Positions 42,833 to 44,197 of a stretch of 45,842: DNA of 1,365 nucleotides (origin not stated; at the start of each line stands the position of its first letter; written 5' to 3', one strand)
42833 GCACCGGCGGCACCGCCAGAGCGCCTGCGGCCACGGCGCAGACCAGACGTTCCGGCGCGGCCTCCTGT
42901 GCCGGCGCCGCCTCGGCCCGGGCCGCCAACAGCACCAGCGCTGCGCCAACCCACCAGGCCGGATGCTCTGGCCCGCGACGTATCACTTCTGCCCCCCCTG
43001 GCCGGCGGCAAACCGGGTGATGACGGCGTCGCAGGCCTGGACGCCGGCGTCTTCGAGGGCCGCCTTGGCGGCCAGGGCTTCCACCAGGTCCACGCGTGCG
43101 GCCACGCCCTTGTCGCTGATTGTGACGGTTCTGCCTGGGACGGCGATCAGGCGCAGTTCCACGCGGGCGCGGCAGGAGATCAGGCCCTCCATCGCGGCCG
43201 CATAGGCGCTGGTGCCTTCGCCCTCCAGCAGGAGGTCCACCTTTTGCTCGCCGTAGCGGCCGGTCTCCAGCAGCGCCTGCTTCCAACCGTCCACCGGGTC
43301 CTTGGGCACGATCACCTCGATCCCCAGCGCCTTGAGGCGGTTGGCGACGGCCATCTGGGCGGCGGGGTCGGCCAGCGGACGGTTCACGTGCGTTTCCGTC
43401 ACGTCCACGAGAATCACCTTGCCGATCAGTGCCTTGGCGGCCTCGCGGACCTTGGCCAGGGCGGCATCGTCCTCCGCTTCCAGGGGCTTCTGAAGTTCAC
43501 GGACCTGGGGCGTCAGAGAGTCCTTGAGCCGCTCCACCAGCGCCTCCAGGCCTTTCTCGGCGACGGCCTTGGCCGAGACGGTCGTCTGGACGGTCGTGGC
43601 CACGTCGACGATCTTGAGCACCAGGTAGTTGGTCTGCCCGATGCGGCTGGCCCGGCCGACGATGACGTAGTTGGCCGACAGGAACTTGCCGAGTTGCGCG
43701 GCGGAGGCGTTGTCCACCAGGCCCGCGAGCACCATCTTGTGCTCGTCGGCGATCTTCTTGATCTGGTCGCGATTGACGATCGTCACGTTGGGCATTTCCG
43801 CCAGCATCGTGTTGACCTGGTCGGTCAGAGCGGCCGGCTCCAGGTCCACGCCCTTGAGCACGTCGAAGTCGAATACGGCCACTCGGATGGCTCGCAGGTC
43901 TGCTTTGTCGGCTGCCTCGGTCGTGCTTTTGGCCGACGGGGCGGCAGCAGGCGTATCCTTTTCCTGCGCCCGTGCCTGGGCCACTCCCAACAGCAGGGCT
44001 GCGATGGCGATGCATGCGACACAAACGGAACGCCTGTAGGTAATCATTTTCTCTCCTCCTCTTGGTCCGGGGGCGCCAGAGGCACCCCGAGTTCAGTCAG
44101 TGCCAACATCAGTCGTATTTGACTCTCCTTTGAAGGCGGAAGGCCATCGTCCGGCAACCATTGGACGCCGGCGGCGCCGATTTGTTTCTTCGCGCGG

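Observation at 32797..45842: Translationally coupled operon encoding exported proteins built from repeated CsgG/LpoB-like modules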

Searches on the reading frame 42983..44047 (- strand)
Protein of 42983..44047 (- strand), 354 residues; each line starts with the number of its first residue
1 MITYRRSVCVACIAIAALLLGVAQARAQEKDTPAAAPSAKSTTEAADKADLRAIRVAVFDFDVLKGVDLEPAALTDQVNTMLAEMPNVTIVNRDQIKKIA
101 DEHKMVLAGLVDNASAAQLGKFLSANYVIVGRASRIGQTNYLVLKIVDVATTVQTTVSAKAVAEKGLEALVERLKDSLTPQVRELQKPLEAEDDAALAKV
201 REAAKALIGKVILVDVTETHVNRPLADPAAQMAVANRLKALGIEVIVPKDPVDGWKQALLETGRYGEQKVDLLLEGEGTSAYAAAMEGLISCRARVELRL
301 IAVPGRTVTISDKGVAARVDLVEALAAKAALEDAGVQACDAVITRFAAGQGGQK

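Call 4: search_protein_families(library=pfam, proteins=[window:42983-44047:-], max_evalue=1)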
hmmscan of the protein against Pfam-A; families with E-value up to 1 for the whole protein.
window:42983-44047:- (354 aa): 3 families
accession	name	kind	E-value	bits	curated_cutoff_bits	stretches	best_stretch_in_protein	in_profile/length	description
PF03783.19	CsgG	-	2.7e-06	27.3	20.8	1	73-132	39-97/210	Curli production assembly/transport component CsgG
PF13036.11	LpoB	-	0.00019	21.8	22.3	1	72-151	48-136/147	Peptidoglycan-synthase activator LpoB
PF05396.16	Phage_T7_Capsid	-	0.065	14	27.1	0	19-54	130-165/188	Phage T7 capsid assembly protein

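Call 5: search_protein_families(library=ncbifam, proteins=[window:42983-44047:-], max_evalue=1)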
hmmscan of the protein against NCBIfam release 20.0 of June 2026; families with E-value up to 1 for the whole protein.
window:42983-44047:- (354 aa): 2 families
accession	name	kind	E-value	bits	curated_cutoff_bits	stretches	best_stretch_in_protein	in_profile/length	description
TIGR02722.1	lp_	equivalog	9e-05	22.6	110.55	1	70-149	86-174/189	penicillin-binding protein activator LpoB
NF010244.0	PRK13691.1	exception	0.0034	17.3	221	1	73-142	2-72/166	(3R)-hydroxyacyl-ACP dehydratase subunit HadC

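Call 9: find_encoding_contigs(protein=window:42983-44047:-, flank=10000, max_places=6)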
Protein window:42983-44047:- (354 aa): 14 contigs read that carry it; 6 places shown.
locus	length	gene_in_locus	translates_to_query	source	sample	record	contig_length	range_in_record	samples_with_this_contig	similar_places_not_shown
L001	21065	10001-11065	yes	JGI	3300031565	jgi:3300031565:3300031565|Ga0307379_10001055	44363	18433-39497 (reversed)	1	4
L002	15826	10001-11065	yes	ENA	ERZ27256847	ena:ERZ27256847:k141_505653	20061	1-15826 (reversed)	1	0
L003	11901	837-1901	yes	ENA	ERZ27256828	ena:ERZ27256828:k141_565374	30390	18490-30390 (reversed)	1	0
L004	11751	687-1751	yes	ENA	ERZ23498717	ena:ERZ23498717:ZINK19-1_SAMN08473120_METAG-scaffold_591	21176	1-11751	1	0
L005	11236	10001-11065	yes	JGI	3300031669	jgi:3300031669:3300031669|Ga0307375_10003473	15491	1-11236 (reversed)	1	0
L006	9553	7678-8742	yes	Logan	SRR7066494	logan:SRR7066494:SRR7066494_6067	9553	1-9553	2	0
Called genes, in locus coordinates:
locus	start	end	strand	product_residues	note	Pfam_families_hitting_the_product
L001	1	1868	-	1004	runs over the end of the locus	PF13428:TPR_14 (faint), PF13525:YfiO (faint), PF14559:TPR_19 (faint), PF07719:TPR_2 (faint), PF13174:TPR_6 (faint), PF13424:TPR_12 (faint), PF13432:TPR_16 (weak)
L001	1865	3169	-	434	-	PF13174:TPR_6 (faint), PF13428:TPR_14 (faint), PF12895:ANAPC3 (faint), PF13176:TPR_7 (faint), PF13424:TPR_12 (faint), PF14559:TPR_19 (weak), PF13432:TPR_16 (weak), PF14559:TPR_19, +8 more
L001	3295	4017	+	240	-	-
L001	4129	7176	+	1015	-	-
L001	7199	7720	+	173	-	PF04542:Sigma70_r2, PF08281:Sigma70_r4_2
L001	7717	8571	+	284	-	-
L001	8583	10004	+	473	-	-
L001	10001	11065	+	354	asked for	PF03783:CsgG (faint)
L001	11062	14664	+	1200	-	-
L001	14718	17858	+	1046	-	-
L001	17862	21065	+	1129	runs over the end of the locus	PF12849:PBP_like_2 (weak)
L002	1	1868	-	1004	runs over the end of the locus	PF13428:TPR_14 (faint), PF13525:YfiO (faint), PF14559:TPR_19 (faint), PF07719:TPR_2 (faint), PF13174:TPR_6 (faint), PF13424:TPR_12 (faint), PF13432:TPR_16 (weak)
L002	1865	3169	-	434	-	PF13174:TPR_6 (faint), PF13428:TPR_14 (faint), PF12895:ANAPC3 (faint), PF13176:TPR_7 (faint), PF13424:TPR_12 (faint), PF14559:TPR_19 (weak), PF13432:TPR_16 (weak), PF14559:TPR_19, +8 more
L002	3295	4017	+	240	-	-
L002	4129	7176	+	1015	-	-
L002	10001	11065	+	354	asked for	PF03783:CsgG (faint)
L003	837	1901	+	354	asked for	PF03783:CsgG (faint)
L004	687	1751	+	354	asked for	PF03783:CsgG (faint)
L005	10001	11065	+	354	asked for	PF03783:CsgG (faint)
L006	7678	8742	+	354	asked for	PF03783:CsgG (faint)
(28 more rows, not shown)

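Call 10: find_related_loci(query=window:42983-44047:-, collection=genome_contigs, flank=10000)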
Query window:42983-44047:- (354 aa) in genome_contigs; peptide patterns used: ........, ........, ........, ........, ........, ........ (x = any residue, [..] = any of these).
403 stretches matched a pattern; 1 encode a relative of the query (tblastn E <= 1e-3); 1 distinct loci.
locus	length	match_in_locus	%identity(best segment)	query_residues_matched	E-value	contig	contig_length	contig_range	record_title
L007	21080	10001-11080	57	31-348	7e-125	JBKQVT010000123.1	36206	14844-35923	MAG: Thermoguttaceae bacterium isolate SEr3G3H3I__bin_143 SEr3G3H3I_000000261594, whole genome shotgun sequence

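Call 18: find_homologous_proteins(query=window:42983-44047:-, max_evalue=0.001)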
Query window:42983-44047:- (354 aa): 311 proteins with E <= 0.001 among 8000 candidates; the best 120 are listed.
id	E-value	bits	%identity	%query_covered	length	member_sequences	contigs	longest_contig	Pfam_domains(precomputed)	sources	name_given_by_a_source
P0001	1.1e-203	693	95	100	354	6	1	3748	-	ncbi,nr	ncbi:MAG TPA: CsgG/HfaB family protein [Phycisphaerae bacterium]|nr:CsgG/HfaB family protein [Phycis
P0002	4.3e-190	649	92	98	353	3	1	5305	-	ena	-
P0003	4.9e-188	642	89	98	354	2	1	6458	PF03783.21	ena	-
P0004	2.4e-184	630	89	98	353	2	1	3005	PF13036.12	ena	-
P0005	5.5e-184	629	89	98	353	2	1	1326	PF13036.12,PF03783.21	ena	-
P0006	1.8e-181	620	88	98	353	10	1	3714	PF13036.12,PF03783.21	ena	-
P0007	1.1e-174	598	87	98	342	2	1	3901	-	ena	-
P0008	6.7e-173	592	84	99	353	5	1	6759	-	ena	-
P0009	6.4e-172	589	85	98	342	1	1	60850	-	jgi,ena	-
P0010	2.8e-170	584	88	92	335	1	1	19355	PF13036.12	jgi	jgi:hypothetical protein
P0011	9.0e-170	582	84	100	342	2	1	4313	-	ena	-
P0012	3.0e-162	557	88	87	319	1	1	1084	PF13036.12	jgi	jgi:uncharacterized protein YbjQ (UPF0145 family)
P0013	2.0e-160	551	78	100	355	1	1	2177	PF13036.12,PF03783.21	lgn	-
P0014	6.3e-157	540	76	98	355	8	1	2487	PF13036.12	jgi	-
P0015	3.3e-155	534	82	86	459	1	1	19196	PF03958.23,PF13036.12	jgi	-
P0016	3.5e-154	531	76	99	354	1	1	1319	PF13036.12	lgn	-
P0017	5.0e-154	530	86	85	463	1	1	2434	PF03958.23,PF13036.12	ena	-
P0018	5.4e-154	530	85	84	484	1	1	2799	PF03958.23,PF13036.12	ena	-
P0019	6.5e-154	530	84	86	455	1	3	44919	PF13036.12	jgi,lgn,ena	-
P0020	7.0e-154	530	73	99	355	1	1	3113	PF13036.12,PF03783.21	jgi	jgi:hypothetical protein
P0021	1.5e-153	529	82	87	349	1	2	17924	PF13036.12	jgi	jgi:hypothetical protein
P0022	2.4e-153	528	76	97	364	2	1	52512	PF13036.12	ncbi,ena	-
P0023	3.3e-153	528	78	91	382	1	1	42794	PF13036.12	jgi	jgi:hypothetical protein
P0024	4.7e-153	527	73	100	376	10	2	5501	PF13036.12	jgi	jgi:hypothetical protein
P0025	1.7e-152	525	71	100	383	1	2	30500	PF13036.12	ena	-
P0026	1.8e-152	525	76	97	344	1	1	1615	PF13036.12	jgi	jgi:hypothetical protein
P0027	2.2e-152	525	85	82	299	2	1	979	PF13036.12,PF03783.21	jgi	-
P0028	2.3e-152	525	77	95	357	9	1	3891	PF13036.12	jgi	jgi:hypothetical protein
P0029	2.8e-152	525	78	93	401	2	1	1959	PF13036.12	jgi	jgi:hypothetical protein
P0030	1.4e-151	522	82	86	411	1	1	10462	PF13036.12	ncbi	-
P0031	3.9e-151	521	76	92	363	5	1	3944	PF13036.12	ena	-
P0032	1.0e-150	519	78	90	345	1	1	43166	PF13036.12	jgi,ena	-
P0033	1.3e-150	519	80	86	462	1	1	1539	PF13036.12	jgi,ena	-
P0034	1.4e-150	519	73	98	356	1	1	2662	PF13036.12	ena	-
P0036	8.2e-150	516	84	84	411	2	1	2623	PF13036.12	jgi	-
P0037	1.3e-149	516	71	98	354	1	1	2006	PF13036.12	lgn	-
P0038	1.9e-149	515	78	86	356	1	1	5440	PF03783.21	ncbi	-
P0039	1.3e-148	512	80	86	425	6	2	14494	PF13036.12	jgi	-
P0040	3.1e-148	511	75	92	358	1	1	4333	PF13036.12,PF03783.21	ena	-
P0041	4.4e-148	511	83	84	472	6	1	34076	PF03958.23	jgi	jgi:hypothetical protein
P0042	5.4e-148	510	80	87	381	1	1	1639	PF13036.12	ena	-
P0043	1.2e-147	509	72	100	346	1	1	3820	PF13036.12,PF03783.21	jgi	jgi:hypothetical protein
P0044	2.4e-147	508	84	84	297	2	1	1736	PF13036.12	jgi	jgi:hypothetical protein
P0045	6.3e-147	507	72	93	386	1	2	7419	PF13036.12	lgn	-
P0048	8.6e-145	500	79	84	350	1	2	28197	PF13036.12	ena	-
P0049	1.2e-144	500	86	81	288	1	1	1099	PF03783.21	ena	-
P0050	1.3e-144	499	79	83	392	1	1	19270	PF13036.12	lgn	-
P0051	6.3e-144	497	70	99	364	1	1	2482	PF13036.12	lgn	-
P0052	1.6e-142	493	71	98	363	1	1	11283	PF13036.12,PF03783.21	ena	-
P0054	8.2e-142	490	69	96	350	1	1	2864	PF13036.12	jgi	jgi:hypothetical protein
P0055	3.0e-141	488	69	91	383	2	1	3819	PF13036.12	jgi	jgi:hypothetical protein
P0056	7.3e-141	487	79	84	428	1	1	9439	PF13036.12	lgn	-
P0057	1.9e-140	486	77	83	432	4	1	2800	PF13036.12,PF03783.21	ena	-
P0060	1.4e-138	480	79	84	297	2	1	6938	PF13036.12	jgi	jgi:hypothetical protein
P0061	8.0e-138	477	69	99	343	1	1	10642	PF13036.12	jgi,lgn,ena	-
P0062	1.4e-137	476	70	95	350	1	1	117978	PF13036.12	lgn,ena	-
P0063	1.8e-137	476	74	90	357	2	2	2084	PF13036.12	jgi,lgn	-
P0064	3.1e-136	472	73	87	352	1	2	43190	PF13036.12,PF03783.21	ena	-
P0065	6.7e-136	471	74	88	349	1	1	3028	PF13036.12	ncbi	-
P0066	7.8e-136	471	71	90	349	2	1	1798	PF13036.12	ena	-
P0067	9.4e-136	470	74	86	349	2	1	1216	PF13036.12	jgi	jgi:hypothetical protein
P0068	1.5e-134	466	69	94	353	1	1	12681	PF13036.12,PF03783.21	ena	-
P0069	7.4e-134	464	68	90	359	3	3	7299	PF13036.12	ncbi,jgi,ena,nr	ncbi:MAG TPA: hypothetical protein PLP01_06070 [Phycisphaerae bacterium]|nr:hypothetical protein [Ph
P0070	8.2e-134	464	63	98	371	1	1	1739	PF03783.21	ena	-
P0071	3.8e-133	462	69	93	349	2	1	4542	PF13036.12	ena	-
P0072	4.2e-133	462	72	90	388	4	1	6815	PF13036.12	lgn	-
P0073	6.6e-133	461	70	87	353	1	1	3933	PF13036.12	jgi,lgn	jgi:hypothetical protein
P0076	4.3e-131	455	68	89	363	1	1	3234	PF13036.12,PF03783.21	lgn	-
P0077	1.2e-130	453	74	84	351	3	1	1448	PF13036.12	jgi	-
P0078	1.3e-130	453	70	90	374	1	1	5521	PF13036.12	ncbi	-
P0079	1.6e-130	453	74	86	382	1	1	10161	PF13036.12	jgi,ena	-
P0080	5.7e-130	451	62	98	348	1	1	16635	PF13036.12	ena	-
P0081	2.0e-129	450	63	99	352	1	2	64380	PF13036.12,PF03783.21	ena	-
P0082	6.9e-129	448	67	84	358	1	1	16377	PF13036.12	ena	-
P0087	2.1e-127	443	65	94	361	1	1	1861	PF13036.12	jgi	jgi:Peptidoglycan-synthase activator LpoB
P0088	4.4e-127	442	63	96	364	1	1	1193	PF13036.12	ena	-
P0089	5.2e-127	442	67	91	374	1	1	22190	PF13036.12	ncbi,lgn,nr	ncbi:MAG: hypothetical protein JXQ75_10540 [Phycisphaerae bacterium]|nr:hypothetical protein [Phycis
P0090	7.0e-127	441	65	95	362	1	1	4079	PF13036.12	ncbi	-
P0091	1.6e-126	440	63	97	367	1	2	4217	PF13036.12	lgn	-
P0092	1.6e-126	440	63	97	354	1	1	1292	PF13036.12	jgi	jgi:hypothetical protein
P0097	3.8e-126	439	60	98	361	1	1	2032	PF13036.12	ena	-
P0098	3.8e-126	439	64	97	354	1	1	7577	PF13036.12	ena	-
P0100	1.2e-125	437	69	84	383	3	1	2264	PF13036.12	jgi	-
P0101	3.6e-125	436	62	98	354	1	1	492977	PF13036.12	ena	-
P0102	5.8e-125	435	70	84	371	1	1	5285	PF13036.12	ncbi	-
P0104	2.4e-124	433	65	89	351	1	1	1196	PF13036.12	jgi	jgi:Peptidoglycan-synthase activator LpoB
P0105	2.7e-124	433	69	89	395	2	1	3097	PF13036.12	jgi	-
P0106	3.1e-124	432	65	90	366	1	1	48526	PF13036.12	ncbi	-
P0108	6.3e-124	431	61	98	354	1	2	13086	PF13036.12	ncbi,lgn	ncbi:MAG: hypothetical protein ABFC77_00310 [Thermoguttaceae bacterium]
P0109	6.5e-124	431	65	95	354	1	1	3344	PF13036.12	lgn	-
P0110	8.1e-124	431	63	97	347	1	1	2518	PF13036.12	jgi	jgi:hypothetical protein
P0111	1.6e-123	430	62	97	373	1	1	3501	PF13036.12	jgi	-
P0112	2.1e-123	430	66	94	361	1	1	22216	PF13036.12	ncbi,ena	-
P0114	2.7e-123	429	61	97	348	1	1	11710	PF13036.12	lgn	-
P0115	3.6e-123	429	62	98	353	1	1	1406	PF13036.12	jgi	jgi:hypothetical protein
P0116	5.6e-123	428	65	89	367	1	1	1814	PF13036.12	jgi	jgi:TolB-like protein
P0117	1.5e-122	427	60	98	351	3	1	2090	PF13036.12,PF03783.21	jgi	jgi:hypothetical protein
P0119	6.4e-122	425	61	95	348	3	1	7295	PF13036.12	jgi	jgi:hypothetical protein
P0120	6.8e-122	425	62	97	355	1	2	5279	PF13036.12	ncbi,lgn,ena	-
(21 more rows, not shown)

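Call 19: find_encoding_contigs(protein=P0101, flank=10000, max_places=2)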
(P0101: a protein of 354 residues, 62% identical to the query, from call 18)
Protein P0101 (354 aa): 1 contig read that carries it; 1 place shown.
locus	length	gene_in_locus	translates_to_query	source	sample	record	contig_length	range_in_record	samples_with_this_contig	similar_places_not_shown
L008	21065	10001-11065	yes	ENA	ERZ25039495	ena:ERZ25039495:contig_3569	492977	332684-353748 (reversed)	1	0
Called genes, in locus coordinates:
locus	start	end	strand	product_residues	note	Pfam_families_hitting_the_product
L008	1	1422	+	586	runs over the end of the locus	PF14104:DUF4277, PF01609:DDE_Tnp_1 (faint)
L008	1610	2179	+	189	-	PF07589:PEP_exosort_dom (faint)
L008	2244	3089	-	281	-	PF01408:GFO_IDH_MocA, PF02894:GFO_IDH_MocA_C, PF22725:GFO_IDH_MocA_C3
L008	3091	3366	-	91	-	-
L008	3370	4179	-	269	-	PF00561:Abhydrolase_1, PF12146:Hydrolase_4 (weak), PF12697:Abhydrolase_6, PF03096:Ndr (weak)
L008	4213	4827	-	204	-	PF01261:AP_endonuc_2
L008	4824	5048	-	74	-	-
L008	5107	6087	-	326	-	PF00248:Aldo_ket_red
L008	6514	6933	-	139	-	-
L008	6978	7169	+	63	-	-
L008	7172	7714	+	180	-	PF07638:Sigma70_ECF (weak), PF04542:Sigma70_r2, PF08281:Sigma70_r4_2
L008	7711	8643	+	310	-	-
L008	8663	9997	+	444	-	-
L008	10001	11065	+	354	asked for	PF13036:LpoB (weak)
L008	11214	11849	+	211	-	-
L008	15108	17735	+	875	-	PF03783:CsgG (weak)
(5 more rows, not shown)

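Call 20: find_encoding_contigs(protein=P0062, flank=10000, max_places=2)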
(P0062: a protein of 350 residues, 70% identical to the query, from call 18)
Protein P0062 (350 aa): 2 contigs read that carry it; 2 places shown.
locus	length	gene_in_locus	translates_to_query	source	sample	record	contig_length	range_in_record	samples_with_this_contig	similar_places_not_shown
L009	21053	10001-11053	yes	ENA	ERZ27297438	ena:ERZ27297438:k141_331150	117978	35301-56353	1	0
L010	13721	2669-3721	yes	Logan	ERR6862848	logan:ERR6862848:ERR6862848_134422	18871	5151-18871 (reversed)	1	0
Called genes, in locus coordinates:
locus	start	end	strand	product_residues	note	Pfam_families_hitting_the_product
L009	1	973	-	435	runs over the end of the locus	PF01053:Cys_Met_Meta_PP, PF00155:Aminotran_1_2 (weak)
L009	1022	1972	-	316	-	PF00291:PALP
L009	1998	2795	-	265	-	PF00899:ThiF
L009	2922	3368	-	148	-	PF02082:Rrf2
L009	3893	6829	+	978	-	PF12849:PBP_like_2 (weak)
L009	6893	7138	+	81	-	-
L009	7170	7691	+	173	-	PF04542:Sigma70_r2, PF08281:Sigma70_r4_2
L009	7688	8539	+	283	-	-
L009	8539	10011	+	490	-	-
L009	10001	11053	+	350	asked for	PF13036:LpoB (weak)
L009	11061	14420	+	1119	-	-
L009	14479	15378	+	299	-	PF03783:CsgG, PF14559:TPR_19 (weak)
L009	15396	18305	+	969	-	PF03783:CsgG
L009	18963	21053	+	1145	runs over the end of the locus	PF06452:CBM9_1 (weak)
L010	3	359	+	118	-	?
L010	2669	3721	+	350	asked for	PF13036:LpoB (weak)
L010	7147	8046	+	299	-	PF03783:CsgG, PF14559:TPR_19 (weak)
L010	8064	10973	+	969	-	PF03783:CsgG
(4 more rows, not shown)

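Call 30: search_protein_families(library=pfam, proteins=[L001:3295-4017:+, L001:4129-7176:+, L001:7199-7720:+, L001:7717-8571:+, L001:8583-10004:+, P0015, P0041], max_evalue=1)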
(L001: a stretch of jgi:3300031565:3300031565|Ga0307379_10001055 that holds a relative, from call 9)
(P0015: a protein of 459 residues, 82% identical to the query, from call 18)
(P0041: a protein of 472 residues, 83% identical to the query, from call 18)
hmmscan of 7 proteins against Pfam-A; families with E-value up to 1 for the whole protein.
L001:3295-4017:+ (240 aa): 0 families

L001:4129-7176:+ (1015 aa): 0 families

L001:7199-7720:+ (173 aa): 5 families
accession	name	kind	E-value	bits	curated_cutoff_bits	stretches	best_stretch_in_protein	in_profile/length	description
PF04542.20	Sigma70_r2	-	4.1e-16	59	24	1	12-75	5-70/71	Sigma-70 region 2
PF08281.18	Sigma70_r4_2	-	4.4e-11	42.7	25.7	1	110-158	5-53/54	Sigma-70, region 4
PF04545.22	Sigma70_r4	-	0.0059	16.5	24.1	1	112-155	1-44/50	Sigma-70, region 4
PF07638.17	Sigma70_ECF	-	0.027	14.8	21.1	1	33-151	52-171/185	ECF sigma factor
PF22233.2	PhyR_sigma-like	-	0.1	12.9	27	1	113-143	1-31/50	Response regulator PhyR, sigma-like domain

L001:7717-8571:+ (284 aa): 1 family
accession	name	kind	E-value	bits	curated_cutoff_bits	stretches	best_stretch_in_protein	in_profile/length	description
PF17829.7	GH115_C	-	0.11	12.8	24.1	1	211-249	65-104/172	Glycosyl hydrolase family 115 C-terminal domain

L001:8583-10004:+ (473 aa): 0 families

P0015 (459 aa): 5 families
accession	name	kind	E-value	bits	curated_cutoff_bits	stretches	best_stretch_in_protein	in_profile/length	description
PF03958.22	Secretin_N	-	2.7e-09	37.5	28.2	1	50-110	1-67/69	Bacterial type II/III secretion system short domain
PF13036.11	LpoB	-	1.4e-06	28.7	22.3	1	177-256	48-136/147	Peptidoglycan-synthase activator LpoB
PF03783.19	CsgG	-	0.0002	21.2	20.8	1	179-237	40-97/210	Curli production assembly/transport component CsgG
PF12508.14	Transposon_TraM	-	0.0053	17.8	25.1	1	128-204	38-112/145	Conjugative transposon, TraM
PF00070.33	Pyr_redox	-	0.12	13.3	22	0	312-354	21-61/82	Pyridine nucleotide-disulphide oxidoreductase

P0041 (472 aa): 4 families
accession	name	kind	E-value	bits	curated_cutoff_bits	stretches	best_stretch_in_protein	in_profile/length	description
PF03958.22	Secretin_N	-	3.4e-11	43.6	28.2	1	64-121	1-65/69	Bacterial type II/III secretion system short domain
PF13036.11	LpoB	-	3.9e-05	24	22.3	1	190-256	48-115/147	Peptidoglycan-synthase activator LpoB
PF03783.19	CsgG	-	0.00047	20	20.8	1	192-250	40-97/210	Curli production assembly/transport component CsgG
PF09981.14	DUF2218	-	0.077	13.8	29.1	1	70-115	5-50/88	Uncharacterized protein conserved in bacteria (DUF2218)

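Call 31: predict_structure(alignment_id=A1)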
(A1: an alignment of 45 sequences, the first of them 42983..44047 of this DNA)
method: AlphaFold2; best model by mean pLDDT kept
length: 354 residues; sequences in the alignment: 45
mean_pLDDT: 79.4   pTM: 0.48
mean pLDDT of the five models: 79.4, 77.1, 76.0, 73.5, 71.2
residues with pLDDT >= 90: 100; 70-90: 185; 50-70: 37; < 50: 32
segments of 3 or more residues with pLDDT < 50: 23-46, 191-193
pLDDT, mean of each block of 10 residues (from residue 1): 54 61 42 32 44 89 81 88 89 79 62 75 85 87 88 85 84 89 82 66 88 93 80 92 90 90 91 94 83 93 85 85 84 92 87 48
secondary structure, 60 per line:
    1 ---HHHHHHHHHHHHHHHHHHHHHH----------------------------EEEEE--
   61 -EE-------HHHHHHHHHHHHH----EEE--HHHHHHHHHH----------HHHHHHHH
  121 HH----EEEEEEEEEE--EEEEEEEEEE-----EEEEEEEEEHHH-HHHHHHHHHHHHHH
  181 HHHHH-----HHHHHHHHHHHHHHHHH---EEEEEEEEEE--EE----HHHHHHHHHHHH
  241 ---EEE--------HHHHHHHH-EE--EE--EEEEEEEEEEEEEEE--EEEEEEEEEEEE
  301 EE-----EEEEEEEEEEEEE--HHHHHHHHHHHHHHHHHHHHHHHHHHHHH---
elements in order: H4-25 E54-58 H71-83 E88-90 H93-102 H113-122 E127-136 E139-148 E154-162 H167-185 H191-207 E211-220 H229-240 E244-246 H255-262 E272-286 E289-302 E308-320 H323-351
